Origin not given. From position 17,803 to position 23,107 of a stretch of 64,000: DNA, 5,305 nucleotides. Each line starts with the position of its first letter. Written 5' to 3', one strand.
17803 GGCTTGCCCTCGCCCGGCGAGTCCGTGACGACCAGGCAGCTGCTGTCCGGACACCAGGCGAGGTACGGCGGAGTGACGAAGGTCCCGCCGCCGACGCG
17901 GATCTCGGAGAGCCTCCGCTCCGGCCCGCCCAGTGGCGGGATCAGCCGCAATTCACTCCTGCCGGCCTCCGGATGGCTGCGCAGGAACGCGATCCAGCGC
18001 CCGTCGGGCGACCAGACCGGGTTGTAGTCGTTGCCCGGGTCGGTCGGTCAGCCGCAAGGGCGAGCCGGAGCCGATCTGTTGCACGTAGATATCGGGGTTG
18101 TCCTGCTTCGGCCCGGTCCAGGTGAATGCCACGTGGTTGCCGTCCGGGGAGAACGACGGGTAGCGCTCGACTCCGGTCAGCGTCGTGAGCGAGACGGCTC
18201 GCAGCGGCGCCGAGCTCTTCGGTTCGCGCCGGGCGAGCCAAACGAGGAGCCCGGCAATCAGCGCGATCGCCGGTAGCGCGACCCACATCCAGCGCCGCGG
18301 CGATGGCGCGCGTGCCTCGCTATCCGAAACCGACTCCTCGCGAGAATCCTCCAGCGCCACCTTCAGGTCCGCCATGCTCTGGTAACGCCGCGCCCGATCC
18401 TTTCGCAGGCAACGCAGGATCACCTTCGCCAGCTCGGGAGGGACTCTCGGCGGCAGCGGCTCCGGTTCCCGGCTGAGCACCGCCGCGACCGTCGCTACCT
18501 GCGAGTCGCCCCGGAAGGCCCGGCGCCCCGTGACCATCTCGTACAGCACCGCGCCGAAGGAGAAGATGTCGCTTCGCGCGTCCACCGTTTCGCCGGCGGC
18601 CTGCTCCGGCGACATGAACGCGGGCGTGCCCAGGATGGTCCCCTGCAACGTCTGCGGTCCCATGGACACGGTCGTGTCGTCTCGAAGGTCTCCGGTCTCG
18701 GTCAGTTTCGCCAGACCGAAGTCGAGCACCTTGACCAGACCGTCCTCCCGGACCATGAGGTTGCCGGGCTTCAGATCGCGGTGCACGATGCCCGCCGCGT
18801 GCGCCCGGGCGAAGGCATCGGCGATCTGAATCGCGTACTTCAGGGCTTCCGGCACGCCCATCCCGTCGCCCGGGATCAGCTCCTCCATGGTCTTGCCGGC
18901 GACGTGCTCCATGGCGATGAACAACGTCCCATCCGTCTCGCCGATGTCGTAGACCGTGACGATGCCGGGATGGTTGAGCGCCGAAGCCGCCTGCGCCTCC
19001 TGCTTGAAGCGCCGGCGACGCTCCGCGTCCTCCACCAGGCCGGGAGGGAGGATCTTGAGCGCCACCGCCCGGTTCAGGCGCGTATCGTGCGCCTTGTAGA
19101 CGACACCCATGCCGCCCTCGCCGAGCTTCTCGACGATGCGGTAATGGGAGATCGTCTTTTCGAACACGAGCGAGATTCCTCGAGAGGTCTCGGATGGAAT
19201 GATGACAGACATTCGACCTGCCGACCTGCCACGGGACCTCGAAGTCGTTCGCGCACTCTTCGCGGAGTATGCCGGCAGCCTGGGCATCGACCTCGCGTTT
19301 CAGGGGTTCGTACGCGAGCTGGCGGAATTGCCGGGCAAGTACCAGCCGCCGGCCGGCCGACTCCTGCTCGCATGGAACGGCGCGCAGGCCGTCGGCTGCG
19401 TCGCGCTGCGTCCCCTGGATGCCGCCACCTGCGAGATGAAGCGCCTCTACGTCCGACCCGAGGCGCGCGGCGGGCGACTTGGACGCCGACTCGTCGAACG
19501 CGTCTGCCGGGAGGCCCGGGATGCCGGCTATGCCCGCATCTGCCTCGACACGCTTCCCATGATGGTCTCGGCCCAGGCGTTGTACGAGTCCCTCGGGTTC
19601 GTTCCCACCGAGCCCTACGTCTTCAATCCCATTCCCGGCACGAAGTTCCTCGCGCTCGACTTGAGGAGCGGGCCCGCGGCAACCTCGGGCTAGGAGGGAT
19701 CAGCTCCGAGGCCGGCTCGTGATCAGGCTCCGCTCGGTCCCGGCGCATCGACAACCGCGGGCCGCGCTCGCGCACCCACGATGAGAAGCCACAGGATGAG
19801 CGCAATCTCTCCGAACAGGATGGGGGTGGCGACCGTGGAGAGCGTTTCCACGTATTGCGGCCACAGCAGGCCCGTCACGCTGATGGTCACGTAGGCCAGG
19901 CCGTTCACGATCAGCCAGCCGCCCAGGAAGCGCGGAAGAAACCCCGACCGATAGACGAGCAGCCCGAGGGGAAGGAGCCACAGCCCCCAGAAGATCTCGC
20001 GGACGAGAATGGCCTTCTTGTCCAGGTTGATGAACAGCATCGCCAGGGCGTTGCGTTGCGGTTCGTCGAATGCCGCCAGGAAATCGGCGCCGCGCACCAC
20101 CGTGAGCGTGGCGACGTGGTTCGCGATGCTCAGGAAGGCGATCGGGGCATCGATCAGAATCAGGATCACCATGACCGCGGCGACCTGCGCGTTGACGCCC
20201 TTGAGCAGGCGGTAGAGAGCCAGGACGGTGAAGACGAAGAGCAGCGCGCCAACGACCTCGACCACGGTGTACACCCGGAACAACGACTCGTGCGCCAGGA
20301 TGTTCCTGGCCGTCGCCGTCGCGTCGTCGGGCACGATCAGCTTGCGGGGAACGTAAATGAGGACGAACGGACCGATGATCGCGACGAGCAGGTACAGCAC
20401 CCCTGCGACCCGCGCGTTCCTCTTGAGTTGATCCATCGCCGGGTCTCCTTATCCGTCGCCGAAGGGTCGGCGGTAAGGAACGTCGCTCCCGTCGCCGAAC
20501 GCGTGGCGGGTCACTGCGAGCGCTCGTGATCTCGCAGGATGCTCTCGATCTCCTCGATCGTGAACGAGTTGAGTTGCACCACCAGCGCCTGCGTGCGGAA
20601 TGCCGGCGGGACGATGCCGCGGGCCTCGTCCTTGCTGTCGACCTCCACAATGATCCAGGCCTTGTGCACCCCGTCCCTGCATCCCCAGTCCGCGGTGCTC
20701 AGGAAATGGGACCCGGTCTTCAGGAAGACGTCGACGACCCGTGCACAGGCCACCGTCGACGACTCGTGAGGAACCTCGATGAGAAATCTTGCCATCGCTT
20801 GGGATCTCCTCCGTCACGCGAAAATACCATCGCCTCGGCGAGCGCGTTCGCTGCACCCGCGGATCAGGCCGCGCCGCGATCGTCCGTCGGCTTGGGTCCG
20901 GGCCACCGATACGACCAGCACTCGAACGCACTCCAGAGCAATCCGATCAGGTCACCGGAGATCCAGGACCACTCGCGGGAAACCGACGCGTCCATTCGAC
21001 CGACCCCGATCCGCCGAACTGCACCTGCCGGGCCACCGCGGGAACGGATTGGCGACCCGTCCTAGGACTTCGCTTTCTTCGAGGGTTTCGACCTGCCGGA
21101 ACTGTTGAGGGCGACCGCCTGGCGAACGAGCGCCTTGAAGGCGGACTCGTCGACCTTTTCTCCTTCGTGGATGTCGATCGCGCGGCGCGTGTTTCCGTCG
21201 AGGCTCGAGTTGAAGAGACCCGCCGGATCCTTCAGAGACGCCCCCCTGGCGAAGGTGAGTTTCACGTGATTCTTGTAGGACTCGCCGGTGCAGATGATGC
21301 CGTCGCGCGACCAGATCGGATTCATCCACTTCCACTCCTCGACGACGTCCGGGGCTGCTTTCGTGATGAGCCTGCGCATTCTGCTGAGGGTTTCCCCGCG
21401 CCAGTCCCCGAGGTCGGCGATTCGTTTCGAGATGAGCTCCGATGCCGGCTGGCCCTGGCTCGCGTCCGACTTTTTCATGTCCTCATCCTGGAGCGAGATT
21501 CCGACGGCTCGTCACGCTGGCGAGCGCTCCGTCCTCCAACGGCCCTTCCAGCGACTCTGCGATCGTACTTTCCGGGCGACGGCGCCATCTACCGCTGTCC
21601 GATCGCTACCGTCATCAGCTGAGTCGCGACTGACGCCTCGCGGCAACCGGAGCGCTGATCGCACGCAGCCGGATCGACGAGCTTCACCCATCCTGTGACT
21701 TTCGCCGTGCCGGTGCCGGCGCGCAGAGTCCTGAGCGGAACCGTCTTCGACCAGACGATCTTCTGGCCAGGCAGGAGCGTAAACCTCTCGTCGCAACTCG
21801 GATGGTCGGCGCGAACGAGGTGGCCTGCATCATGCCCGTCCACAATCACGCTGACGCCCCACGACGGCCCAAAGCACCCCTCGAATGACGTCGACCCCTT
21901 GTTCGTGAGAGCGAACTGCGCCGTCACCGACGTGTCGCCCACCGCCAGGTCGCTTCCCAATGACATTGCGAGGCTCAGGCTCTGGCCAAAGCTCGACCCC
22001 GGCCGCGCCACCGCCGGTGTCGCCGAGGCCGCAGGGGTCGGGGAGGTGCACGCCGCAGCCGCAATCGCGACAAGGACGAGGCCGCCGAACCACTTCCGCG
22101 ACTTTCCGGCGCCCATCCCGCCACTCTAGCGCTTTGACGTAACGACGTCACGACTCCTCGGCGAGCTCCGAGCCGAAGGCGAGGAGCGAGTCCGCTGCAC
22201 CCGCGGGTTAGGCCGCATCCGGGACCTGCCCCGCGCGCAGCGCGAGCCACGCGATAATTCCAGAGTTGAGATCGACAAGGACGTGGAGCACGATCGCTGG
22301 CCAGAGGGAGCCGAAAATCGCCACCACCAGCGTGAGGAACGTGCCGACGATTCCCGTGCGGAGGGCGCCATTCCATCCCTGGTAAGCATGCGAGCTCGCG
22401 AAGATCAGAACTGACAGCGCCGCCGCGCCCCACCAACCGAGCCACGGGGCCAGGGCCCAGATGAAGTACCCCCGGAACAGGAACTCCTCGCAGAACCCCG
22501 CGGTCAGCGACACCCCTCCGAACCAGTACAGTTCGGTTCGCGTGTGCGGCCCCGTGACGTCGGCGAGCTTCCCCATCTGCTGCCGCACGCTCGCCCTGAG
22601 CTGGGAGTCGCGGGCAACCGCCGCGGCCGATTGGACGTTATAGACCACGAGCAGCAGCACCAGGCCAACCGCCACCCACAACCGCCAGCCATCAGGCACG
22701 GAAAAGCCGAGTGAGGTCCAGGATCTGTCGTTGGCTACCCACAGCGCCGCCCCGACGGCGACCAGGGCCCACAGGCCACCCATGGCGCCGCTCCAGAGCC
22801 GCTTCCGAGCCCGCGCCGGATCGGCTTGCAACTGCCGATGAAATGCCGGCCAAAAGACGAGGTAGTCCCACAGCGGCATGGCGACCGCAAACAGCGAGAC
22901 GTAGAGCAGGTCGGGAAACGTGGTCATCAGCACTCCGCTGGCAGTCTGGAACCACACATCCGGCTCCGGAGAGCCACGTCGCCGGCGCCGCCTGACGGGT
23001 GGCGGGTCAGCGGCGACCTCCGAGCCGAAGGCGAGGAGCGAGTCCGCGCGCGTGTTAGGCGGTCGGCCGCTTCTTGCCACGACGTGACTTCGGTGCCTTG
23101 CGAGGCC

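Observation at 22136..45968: Large chromosomal integron: intI, attI and about 29 attC-bounded cassettes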

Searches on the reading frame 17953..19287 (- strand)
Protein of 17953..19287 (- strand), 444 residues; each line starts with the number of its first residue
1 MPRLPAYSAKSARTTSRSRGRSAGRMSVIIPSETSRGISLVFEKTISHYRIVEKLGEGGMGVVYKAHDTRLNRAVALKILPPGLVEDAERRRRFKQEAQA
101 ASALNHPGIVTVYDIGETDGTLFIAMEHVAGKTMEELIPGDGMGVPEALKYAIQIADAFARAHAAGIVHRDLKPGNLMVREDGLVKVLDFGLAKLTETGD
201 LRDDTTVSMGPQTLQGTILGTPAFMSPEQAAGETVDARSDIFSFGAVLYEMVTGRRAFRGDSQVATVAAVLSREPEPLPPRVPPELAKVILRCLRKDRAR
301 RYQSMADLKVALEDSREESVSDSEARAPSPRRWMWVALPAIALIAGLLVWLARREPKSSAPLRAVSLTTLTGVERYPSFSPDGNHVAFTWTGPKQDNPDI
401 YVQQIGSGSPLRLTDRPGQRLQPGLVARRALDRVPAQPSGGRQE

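Call 60: search_protein_families(library=pfam, proteins=[window:17953-19287:-], max_evalue=0.01)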
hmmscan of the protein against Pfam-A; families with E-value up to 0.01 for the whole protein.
window:17953-19287:- (444 aa): 5 families
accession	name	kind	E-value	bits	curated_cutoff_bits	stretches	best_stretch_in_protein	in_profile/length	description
PF00069.31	Pkinase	-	9.9e-47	160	31.7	1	49-303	1-253/263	Protein kinase domain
PF07714.23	PK_Tyr_Ser-Thr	-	6.3e-35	121.1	23.1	1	51-302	3-249/258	Protein tyrosine and serine/threonine kinase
PF01636.29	APH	-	2e-09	38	23.2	2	156-195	158-199/239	Phosphotransferase enzyme family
PF07676.18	PD40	-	2.6e-06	27.7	20.9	1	367-402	4-38/38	WD40-like Beta Propeller Repeat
PF03109.22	ABC1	-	8.7e-06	25.5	22.9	1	90-195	116-216/244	ABC1 atypical kinase-like domain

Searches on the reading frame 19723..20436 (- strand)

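Call 60: search_protein_families(library=pfam, proteins=[window:19723-20436:-], max_evalue=0.01)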
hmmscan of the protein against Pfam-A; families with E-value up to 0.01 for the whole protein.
window:19723-20436:- (237 aa): 1 family
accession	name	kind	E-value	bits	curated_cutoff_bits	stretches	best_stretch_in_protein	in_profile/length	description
PF14329.11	DUF4386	-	3.5e-49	168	27.6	1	10-221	1-210/210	Domain of unknown function (DUF4386)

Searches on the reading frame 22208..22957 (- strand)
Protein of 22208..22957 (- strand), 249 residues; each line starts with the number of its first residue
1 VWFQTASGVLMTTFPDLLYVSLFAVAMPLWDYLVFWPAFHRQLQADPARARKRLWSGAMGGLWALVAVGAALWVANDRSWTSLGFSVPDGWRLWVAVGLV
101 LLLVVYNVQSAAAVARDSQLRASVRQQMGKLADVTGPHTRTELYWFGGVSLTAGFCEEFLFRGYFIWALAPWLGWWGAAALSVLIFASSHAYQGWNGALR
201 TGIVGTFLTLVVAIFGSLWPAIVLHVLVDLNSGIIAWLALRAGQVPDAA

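Call 61: search_protein_families(library=padloc, proteins=[window:22208-22957:-], max_evalue=0.01)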
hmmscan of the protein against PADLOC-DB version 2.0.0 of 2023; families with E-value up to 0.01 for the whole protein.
window:22208-22957:- (249 aa): 0 families

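Call 72: search_protein_families(library=pfam, proteins=[window:22208-22957:-], max_evalue=0.05)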
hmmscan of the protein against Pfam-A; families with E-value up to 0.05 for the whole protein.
window:22208-22957:- (249 aa): 1 family
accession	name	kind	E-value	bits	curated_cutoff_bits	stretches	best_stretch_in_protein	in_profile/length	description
PF02517.21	Rce1-like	-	1.1e-17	64.5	22.4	1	142-230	4-92/93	Type II CAAX prenyl endopeptidase Rce1-like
